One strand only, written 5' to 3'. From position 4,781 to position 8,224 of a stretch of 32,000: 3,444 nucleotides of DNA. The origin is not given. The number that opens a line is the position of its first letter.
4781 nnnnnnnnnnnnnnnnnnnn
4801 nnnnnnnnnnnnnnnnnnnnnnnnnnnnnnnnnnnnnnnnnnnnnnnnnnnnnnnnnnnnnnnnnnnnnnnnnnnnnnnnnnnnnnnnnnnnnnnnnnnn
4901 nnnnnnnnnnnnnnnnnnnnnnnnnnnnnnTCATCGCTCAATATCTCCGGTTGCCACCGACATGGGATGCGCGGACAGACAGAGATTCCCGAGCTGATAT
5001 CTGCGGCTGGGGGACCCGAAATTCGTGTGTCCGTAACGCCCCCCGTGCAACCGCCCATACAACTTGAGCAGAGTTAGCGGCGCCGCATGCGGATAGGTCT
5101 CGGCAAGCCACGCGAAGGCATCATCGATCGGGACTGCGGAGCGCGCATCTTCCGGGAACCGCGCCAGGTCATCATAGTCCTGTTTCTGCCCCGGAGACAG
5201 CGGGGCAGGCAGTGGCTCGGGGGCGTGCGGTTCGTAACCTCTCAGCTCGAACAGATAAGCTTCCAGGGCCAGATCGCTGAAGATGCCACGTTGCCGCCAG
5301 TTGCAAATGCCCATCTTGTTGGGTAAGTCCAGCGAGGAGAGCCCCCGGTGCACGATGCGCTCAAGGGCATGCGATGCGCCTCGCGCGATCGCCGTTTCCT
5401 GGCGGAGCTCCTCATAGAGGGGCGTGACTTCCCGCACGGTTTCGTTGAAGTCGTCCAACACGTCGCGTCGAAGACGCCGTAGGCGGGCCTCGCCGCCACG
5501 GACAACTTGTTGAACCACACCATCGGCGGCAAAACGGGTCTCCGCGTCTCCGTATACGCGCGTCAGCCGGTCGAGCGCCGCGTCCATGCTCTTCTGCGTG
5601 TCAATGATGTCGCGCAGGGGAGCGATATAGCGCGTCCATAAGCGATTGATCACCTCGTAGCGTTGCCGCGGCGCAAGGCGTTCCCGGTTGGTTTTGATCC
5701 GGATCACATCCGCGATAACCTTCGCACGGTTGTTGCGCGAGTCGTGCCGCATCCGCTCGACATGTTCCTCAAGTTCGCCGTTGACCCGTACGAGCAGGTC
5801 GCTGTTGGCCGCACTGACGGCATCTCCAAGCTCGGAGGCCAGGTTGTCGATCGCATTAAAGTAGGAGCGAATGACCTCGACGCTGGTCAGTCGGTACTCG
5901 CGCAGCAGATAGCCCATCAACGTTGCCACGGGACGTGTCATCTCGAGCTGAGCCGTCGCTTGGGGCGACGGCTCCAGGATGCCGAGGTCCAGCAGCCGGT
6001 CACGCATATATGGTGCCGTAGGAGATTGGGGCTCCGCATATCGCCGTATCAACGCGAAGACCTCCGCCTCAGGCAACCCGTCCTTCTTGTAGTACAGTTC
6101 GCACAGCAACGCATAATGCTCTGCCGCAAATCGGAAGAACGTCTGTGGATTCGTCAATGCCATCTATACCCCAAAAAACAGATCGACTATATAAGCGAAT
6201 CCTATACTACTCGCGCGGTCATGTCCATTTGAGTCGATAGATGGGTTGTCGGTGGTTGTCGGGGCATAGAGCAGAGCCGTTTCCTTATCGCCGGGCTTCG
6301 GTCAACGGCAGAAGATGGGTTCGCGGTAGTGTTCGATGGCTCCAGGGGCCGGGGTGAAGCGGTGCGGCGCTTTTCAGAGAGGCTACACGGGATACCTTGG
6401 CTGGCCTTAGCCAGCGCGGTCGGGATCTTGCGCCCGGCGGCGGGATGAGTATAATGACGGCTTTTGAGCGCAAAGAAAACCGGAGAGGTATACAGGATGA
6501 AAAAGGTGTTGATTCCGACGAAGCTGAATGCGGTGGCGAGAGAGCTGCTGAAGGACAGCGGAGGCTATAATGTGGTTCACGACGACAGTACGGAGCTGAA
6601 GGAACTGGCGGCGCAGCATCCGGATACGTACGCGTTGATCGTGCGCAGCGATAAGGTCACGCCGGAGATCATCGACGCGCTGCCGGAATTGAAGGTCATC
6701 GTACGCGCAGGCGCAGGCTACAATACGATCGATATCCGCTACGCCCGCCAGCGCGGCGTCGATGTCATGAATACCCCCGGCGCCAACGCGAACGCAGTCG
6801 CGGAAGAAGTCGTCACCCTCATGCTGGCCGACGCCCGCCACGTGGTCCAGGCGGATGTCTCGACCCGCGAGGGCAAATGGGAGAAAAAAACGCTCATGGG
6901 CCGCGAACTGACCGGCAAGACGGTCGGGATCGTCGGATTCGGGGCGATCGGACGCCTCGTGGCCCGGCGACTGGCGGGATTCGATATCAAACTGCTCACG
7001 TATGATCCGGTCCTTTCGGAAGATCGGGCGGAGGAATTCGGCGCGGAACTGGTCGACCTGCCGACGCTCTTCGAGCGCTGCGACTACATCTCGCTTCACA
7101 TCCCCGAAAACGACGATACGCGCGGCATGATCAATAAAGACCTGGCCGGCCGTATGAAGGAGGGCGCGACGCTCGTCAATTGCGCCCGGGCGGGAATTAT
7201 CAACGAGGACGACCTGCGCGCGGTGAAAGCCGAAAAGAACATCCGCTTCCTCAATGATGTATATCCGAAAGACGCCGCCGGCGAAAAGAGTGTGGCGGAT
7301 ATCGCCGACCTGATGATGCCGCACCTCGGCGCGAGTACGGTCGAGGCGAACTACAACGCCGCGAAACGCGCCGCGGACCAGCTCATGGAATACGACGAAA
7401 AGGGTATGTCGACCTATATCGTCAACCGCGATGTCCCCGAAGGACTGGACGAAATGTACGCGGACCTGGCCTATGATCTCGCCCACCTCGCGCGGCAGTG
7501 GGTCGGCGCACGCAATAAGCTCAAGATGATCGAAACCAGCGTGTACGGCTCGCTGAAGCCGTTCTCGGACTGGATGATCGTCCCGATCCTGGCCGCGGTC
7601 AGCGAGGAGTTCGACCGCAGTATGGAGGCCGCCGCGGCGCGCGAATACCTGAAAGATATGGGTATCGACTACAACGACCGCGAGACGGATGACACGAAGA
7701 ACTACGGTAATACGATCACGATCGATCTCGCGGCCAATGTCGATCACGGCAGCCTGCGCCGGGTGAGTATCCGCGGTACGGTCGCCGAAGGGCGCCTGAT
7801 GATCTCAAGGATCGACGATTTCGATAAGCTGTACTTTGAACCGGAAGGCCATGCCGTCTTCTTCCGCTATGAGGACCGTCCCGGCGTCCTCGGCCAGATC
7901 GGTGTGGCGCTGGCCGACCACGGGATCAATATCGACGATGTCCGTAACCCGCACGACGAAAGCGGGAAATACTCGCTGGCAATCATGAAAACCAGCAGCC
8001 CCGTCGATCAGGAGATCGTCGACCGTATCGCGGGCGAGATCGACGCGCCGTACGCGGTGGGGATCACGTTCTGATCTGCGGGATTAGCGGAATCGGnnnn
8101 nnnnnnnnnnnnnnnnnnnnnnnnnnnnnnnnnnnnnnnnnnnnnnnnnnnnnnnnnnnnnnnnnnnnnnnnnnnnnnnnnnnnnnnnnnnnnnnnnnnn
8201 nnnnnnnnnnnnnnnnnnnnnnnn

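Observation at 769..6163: Compact four-gene kleisin / KITE / SMC-ATPase / Toprim operon: a Wadjet (JetABCD, MksBEFG)-like system with unusually short subunits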

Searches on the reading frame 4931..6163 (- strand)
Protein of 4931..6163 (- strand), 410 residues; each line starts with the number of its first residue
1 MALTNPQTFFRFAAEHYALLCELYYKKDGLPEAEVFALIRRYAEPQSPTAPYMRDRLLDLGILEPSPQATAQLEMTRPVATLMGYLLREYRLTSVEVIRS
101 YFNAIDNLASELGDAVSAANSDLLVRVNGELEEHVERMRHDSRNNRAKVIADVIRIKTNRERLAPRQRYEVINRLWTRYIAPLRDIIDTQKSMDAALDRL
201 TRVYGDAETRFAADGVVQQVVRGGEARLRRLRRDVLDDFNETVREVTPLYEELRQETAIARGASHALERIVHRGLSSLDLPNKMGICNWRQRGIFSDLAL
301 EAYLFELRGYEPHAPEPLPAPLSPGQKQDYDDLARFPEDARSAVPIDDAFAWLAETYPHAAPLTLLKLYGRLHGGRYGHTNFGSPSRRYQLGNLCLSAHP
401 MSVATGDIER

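Call 3: search_protein_families(library=pfam, proteins=[window:4931-6163:-], max_evalue=1)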
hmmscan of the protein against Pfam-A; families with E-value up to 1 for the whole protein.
window:4931-6163:- (410 aa): 1 family
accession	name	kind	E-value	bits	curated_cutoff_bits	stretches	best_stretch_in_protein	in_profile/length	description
PF06436.16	Pneumovirus_M2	-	0.28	11.1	25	1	88-150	42-98/159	Pneumovirus matrix protein 2 (M2)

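Call 4: search_protein_families(library=padloc, proteins=[window:4931-6163:-], max_evalue=1)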
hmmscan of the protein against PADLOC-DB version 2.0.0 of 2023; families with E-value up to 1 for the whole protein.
window:4931-6163:- (410 aa): 0 families

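Call 5: search_protein_families(library=ncbifam, proteins=[window:4931-6163:-], max_evalue=1)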
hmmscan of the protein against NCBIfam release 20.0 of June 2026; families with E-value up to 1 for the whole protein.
window:4931-6163:- (410 aa): 2 families
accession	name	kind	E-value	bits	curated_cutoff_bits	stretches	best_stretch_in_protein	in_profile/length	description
NF040857.1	condensinMksB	equivalog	7e-23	81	750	1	5-373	3-379/412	Mks condensin complex protein MksB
TIGR00634.1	recN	equivalog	0.069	12.1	407.85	1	104-245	256-386/563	DNA repair protein RecN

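Call 12: search_solved_structures(query=window:4931-6163:-, max_evalue=10)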
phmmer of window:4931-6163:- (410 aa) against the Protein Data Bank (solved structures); distinct sequences matched with E-value up to 10: 2.
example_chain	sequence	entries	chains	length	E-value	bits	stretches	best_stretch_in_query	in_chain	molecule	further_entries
2v8t_A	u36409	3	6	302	1.4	11.3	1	78-136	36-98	MANGANESE-CONTAINING PSEUDOCATALASE | Pseudocatalase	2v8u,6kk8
2cwl_A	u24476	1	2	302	1.4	11.2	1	78-136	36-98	manganese-free pseudocatalase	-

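Call 53: find_homologous_proteins(query=window:4931-6163:-, max_evalue=0.001)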
Query window:4931-6163:- (410 aa): 118 proteins with E <= 0.001 among 8000 candidates.
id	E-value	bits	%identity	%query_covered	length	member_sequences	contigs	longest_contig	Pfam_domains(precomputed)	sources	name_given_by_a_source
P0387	9.1e-273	922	100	100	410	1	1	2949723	PF28010.1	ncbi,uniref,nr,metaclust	ncbi:hypothetical protein [Kiritimatiella glycovorans]|uniref:Uncharacterized protein n=1 Tax=Kiriti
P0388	9.2e-200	682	74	100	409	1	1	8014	PF28010.1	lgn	-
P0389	2.5e-197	674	73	100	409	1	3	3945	PF28010.1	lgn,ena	-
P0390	2.7e-196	671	74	99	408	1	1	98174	PF28010.1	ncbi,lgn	-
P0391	1.2e-187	642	71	99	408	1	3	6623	PF28010.1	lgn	-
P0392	1.3e-180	619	69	100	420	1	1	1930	PF28010.1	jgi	-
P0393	1.4e-178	612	69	99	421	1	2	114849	PF28010.1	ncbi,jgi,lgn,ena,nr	ncbi:MAG: hypothetical protein QGI24_00245 [Kiritimatiellia bacterium]|jgi:hypothetical protein|nr:h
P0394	4.9e-178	610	67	99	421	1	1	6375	PF28010.1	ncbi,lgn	-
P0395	1.2e-173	596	67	98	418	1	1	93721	PF28010.1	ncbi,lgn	ncbi:MAG: hypothetical protein R6V85_07690 [Polyangia bacterium]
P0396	1.8e-172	592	66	98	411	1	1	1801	PF28010.1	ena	-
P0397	2.4e-160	552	63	98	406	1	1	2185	PF28010.1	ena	-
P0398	1.6e-156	540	63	98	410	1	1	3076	PF28010.1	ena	-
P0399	1.9e-153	529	61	98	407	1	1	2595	PF28010.1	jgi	-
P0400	2.2e-151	523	59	98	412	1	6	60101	PF28010.1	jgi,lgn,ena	-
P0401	9.6e-150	517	60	98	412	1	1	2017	PF28010.1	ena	-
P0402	3.3e-147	509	59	98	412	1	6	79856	PF28010.1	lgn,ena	-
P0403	2.9e-146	506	57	98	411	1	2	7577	PF28010.1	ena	-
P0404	2.0e-145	503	56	99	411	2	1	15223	PF28010.1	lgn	-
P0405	3.2e-144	499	57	98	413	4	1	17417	PF28010.1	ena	-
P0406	5.1e-144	498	56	98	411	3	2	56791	PF28010.1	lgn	-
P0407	1.1e-143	497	55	99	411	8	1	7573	PF28010.1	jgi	-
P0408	1.6e-143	497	56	98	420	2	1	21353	PF28010.1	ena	-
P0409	1.6e-143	497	55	99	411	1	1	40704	PF28010.1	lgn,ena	-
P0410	1.8e-143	497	55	99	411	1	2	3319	PF28010.1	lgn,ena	-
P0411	2.6e-143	496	56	100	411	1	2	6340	PF28010.1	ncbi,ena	-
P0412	3.1e-143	496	55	99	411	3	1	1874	PF28010.1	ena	-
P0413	5.7e-143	495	54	100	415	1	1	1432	PF28010.1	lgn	-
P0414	9.2e-143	494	55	99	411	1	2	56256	PF28010.1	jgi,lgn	jgi:hypothetical protein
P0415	1.1e-142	494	55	99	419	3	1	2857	PF28010.1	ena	-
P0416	1.5e-142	494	54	99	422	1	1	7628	PF28010.1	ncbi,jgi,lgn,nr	ncbi:MAG: hypothetical protein RBU21_12475 [FCB group bacterium]|jgi:hypothetical protein|nr:hypothe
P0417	8.1e-142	491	56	98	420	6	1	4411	PF28010.1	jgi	jgi:hypothetical protein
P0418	1.1e-141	491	55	98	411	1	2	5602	PF28010.1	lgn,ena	-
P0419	1.8e-141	490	55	100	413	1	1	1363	PF28010.1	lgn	-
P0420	2.6e-141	489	55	98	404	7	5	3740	PF28010.1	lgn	-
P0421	2.9e-141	489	55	99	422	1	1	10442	PF28010.1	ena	-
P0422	6.3e-141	488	55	99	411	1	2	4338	PF28010.1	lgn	-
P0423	9.3e-141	488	54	99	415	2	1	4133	PF28010.1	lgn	-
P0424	9.3e-141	488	54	98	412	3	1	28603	PF28010.1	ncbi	ncbi:MAG: hypothetical protein R6X19_04135 [Kiritimatiellia bacterium]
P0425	1.1e-140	487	55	99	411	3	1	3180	PF28010.1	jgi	-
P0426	1.6e-140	487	54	99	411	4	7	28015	PF28010.1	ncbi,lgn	-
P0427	3.8e-140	486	55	98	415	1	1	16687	PF28010.1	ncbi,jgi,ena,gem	ncbi:MAG: hypothetical protein WC340_13715 [Kiritimatiellia bacterium]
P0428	5.0e-140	485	55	98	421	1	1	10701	PF28010.1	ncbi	-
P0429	5.2e-140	485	55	99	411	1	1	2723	PF28010.1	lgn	-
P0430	9.6e-140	484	55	98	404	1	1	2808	PF28010.1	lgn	-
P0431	1.3e-139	484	55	98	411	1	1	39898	PF28010.1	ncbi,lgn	-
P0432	2.4e-139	483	55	99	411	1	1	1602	PF28010.1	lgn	-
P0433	3.2e-139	483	54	100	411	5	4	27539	PF28010.1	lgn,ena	-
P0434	6.0e-139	482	55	98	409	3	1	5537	PF28010.1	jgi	jgi:hypothetical protein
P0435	8.9e-139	481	54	98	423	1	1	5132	PF28010.1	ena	-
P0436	2.4e-138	480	55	98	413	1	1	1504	PF28010.1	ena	-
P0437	2.8e-138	480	55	99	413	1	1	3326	PF28010.1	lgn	-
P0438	3.2e-138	479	54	98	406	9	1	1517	PF28010.1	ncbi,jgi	jgi:hypothetical protein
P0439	3.8e-138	479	54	98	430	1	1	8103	PF28010.1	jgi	-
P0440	6.7e-138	478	53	99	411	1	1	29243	PF28010.1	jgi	jgi:hypothetical protein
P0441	3.1e-137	476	54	98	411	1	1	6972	PF28010.1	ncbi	-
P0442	4.1e-137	476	56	98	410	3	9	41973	PF28010.1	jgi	jgi:hypothetical protein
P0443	1.6e-136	474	54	98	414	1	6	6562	PF28010.1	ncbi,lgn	-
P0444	1.9e-136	474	54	100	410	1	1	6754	PF28010.1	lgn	-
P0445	4.8e-136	472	54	99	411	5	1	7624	PF28010.1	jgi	-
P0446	7.9e-136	471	55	98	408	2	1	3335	PF28010.1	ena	-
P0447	1.2e-135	471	54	99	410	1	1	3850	PF28010.1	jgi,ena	-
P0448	1.3e-135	471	55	98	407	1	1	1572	PF28010.1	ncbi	-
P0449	1.4e-135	471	53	98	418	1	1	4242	PF28010.1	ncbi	-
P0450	1.6e-135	470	54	98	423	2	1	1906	PF28010.1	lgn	-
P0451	3.5e-135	469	53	100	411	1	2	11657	PF28010.1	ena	-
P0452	4.3e-135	469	55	98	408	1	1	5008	PF28010.1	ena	-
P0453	5.2e-135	469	54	99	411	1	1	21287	PF28010.1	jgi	jgi:hypothetical protein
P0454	6.3e-135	468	54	98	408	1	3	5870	PF28010.1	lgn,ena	-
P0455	1.2e-134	468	53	98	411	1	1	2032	PF28010.1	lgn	-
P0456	1.6e-134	467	54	98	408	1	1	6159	PF28010.1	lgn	-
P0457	1.9e-134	467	54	98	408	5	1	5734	PF28010.1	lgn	-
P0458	2.0e-134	467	54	98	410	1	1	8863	PF28010.1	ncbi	-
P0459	3.0e-134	466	54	98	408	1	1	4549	PF28010.1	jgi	-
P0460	6.3e-134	465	54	98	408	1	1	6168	PF28010.1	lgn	-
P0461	7.6e-134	465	54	98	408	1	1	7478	PF28010.1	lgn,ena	-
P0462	8.4e-134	465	54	98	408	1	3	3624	PF28010.1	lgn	-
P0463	1.1e-133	464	54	98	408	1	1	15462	PF28010.1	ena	-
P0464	1.2e-133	464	54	98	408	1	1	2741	PF28010.1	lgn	-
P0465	1.5e-133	464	53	98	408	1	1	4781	PF28010.1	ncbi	-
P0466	1.6e-133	464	54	98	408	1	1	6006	PF28010.1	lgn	-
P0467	1.6e-133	464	55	98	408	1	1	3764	PF28010.1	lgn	-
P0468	1.8e-133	464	54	98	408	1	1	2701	PF28010.1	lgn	-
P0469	2.1e-133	463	54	98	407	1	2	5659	PF28010.1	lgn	-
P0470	2.7e-133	463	54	98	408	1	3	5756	PF28010.1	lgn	-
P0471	3.2e-133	463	54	98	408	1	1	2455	PF28010.1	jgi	jgi:hypothetical protein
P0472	1.0e-132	461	54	98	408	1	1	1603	PF28010.1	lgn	-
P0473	1.7e-132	460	54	98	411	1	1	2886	PF28010.1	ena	-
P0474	2.4e-132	460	53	98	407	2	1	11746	PF28010.1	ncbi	-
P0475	3.6e-132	459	55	98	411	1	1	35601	PF28010.1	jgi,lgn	-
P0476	9.7e-132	458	54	98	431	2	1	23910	PF28010.1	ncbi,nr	ncbi:MAG: hypothetical protein PHO37_13870 [Kiritimatiellae bacterium]|nr:hypothetical protein [Kiri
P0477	1.9e-131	457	53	99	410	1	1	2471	PF28010.1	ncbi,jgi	-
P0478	2.0e-131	457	54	98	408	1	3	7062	PF28010.1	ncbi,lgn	-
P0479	3.7e-131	456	54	94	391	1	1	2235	PF28010.1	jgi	jgi:hypothetical protein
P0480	3.4e-130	453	52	98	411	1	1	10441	PF28010.1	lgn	-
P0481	1.9e-128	447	52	99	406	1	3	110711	PF28010.1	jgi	jgi:hypothetical protein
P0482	2.2e-125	437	52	99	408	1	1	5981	PF28010.1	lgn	-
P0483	2.0e-124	434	52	98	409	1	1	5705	PF28010.1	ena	-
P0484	6.0e-122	426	52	98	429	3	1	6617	PF28010.1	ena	-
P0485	3.8e-121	423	50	98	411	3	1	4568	PF28010.1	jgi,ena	jgi:hypothetical protein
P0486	2.3e-119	417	50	99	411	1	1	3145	PF28010.1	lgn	-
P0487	1.3e-112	395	55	80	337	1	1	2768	PF28010.1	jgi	jgi:hypothetical protein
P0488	3.2e-111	390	48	99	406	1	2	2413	PF28010.1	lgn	-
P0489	6.0e-105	370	46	98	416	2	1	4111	PF28010.1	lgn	-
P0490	7.5e-105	369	54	79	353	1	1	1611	PF28010.1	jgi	jgi:hypothetical protein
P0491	1.1e-102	362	42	100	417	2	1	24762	PF28010.1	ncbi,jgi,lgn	-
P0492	2.5e-101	358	46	98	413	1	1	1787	PF28010.1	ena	-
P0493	6.4e-95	337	42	98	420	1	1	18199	PF28010.1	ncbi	-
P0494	1.2e-94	336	42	100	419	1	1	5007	PF28010.1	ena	-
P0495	2.5e-92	328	41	100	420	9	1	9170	PF28010.1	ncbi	-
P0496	2.9e-91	325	42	98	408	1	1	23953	PF28010.1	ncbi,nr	ncbi:MAG: hypothetical protein NTY45_04315 [Elusimicrobia bacterium]|nr:hypothetical protein [Elusim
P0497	1.4e-90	323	40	99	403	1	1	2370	PF28010.1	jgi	jgi:hypothetical protein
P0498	2.5e-90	322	42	99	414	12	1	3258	PF28010.1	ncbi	-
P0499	3.9e-89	318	40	97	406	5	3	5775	PF28010.1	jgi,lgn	jgi:hypothetical protein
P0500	4.6e-88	314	60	60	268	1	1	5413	PF28010.1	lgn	-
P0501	5.1e-77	278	59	54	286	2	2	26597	PF28010.1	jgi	jgi:hypothetical protein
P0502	2.7e-74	269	63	48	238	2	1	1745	PF28010.1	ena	-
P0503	8.3e-74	267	49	66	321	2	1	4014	PF28010.1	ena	-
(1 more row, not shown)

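Call 64: predict_structure(alignment_id=A5)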
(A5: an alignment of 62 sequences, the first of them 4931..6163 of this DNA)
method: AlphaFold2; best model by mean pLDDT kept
length: 410 residues; sequences in the alignment: 62
mean_pLDDT: 82.9   pTM: 0.50
mean pLDDT of the five models: 82.9, 82.6, 82.1, 80.0, 79.6
residues with pLDDT >= 90: 196; 70-90: 146; 50-70: 30; < 50: 38
segments of 3 or more residues with pLDDT < 50: 288-295, 297-316, 322-327
pLDDT, mean of each block of 10 residues (from residue 1): 78 89 87 94 88 94 88 91 75 69 91 97 96 90 89 91 88 88 85 91 97 96 95 93 93 80 73 75 55 46 43 46 49 82 94 92 89 90 92 89 72
secondary structure, 60 per line:
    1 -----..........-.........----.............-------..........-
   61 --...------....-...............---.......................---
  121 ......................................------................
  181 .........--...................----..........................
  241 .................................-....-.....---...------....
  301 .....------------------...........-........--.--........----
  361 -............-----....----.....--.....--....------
elements in order: H6-15 H17-25 H32-42 H50-59 E63-65 E72-75 H77-91 H95-117 H121-158 H165-189 H192-210 H215-273 H275-278 H280-284 H297-305 H324-334 H336-343 H349-356 H362-373 E379-382 E387-391 E394-398 E401-404

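Call 66: fold_search(model_id=the predicted structure, library=pdb)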
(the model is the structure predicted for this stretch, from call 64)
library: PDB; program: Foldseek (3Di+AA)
matches with E <= 10: 608; with E <= 0.001: 2
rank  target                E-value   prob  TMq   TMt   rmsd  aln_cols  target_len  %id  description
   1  9gm7_C                2.4e-05  1.00  0.29  0.28  34.8       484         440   11  MukBEF in a nucleotide-bound state with open neck gate (monomer) (released 2025-03-26)
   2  7nz2_C1               2.4e-04  1.00  0.30  0.29  29.0       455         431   12  Cryo-EM structure of the MukBEF-MatP-DNA tetrad (released 2021-07-07)
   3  9gm9_D                1.4e-03  1.00  0.30  0.37  15.7       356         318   12  MukBEF in a DNA capture state (released 2025-03-26)
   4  9gm7_D                2.5e-03  1.00  0.34  0.45  14.9       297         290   11  MukBEF in a nucleotide-bound state with open neck gate (monomer) (released 2025-03-26)
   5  3rpu_B                2.7e-03  1.00  0.31  0.40  15.1       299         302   12  Crystal structure of the MukE-MukF complex (released 2012-03-14)
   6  3rpu_X                2.7e-03  1.00  0.29  0.37  14.8       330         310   13  Crystal structure of the MukE-MukF complex (released 2012-03-14)
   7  3euh_A                3.7e-03  1.00  0.31  0.38  12.5       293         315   12  Crystal Structure of the MukE-MukF Complex (released 2009-01-20)
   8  1t98_A                5.9e-03  1.00  0.33  0.47  11.1       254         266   12  Crystal Structure of MukF(1-287) (released 2005-05-24)
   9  9gmb_D                6.9e-03  1.00  0.30  0.40  16.4       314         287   12  MukEF in complex with the phage protein gp5.9 (released 2025-03-26)
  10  3euh_B                7.6e-03  1.00  0.33  0.41  14.8       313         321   12  Crystal Structure of the MukE-MukF Complex (released 2009-01-20)
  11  3rpu_A                7.6e-03  1.00  0.30  0.38  14.5       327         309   12  Crystal structure of the MukE-MukF complex (released 2012-03-14)
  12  9gmb_C                9.2e-03  1.00  0.34  0.41  15.6       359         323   14  MukEF in complex with the phage protein gp5.9 (released 2025-03-26)
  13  7nyw_C                3.1e-02  0.92  0.24  0.29  28.4       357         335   13  Cryo-EM structure of the MukBEF-MatP-DNA head module (released 2021-07-07)
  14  1t98_B                4.2e-02  0.97  0.25  0.35  12.6       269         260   13  Crystal Structure of MukF(1-287) (released 2005-05-24)
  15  7rdr_A                4.6e-02  0.69  0.12  0.11  23.8       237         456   16  Circular tandem repeat protein with novel repeat topology and enhanced subunit contact surfaces (released 2021-09-01)
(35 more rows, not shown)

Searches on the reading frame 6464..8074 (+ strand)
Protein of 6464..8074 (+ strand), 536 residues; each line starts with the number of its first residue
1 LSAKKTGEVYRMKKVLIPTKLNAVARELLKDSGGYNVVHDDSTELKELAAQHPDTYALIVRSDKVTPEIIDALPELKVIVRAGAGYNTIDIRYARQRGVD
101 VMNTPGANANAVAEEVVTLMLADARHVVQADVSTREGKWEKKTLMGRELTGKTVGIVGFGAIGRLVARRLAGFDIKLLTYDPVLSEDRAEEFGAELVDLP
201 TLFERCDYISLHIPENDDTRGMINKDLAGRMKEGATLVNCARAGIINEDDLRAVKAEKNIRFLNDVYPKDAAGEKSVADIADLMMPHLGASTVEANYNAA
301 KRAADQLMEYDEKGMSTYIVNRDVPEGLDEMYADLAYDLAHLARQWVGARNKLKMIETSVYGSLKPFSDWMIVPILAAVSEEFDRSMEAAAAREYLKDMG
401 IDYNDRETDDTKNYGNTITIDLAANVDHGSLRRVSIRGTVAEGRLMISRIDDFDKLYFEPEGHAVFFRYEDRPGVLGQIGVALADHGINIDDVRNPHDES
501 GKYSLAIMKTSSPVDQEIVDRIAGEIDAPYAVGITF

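Call 61: search_protein_families(library=pfam, proteins=[window:6464-8074:+], max_evalue=0.00001)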
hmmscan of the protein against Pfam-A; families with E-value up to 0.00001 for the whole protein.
window:6464-8074:+ (536 aa): 5 families
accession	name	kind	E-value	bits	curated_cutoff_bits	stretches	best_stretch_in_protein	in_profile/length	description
PF02826.25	2-Hacid_dh_C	-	3.4e-45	154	25.1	1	117-287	1-176/178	D-isomer specific 2-hydroxyacid dehydrogenase, NAD binding domain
PF00389.36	2-Hacid_dh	-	1.1e-26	93.5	24.6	1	16-321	2-134/134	D-isomer specific 2-hydroxyacid dehydrogenase, catalytic domain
PF01842.31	ACT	-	1.9e-08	34.3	27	1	464-494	2-32/66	ACT domain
PF03446.21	NAD_binding_2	-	2.1e-06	28.3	21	0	153-263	1-115/161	NAD binding domain of 6-phosphogluconate dehydrogenase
PF07991.19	KARI_N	-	7.2e-06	26.1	20.6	0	149-238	2-92/165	Acetohydroxy acid isomeroreductase, NADPH-binding domain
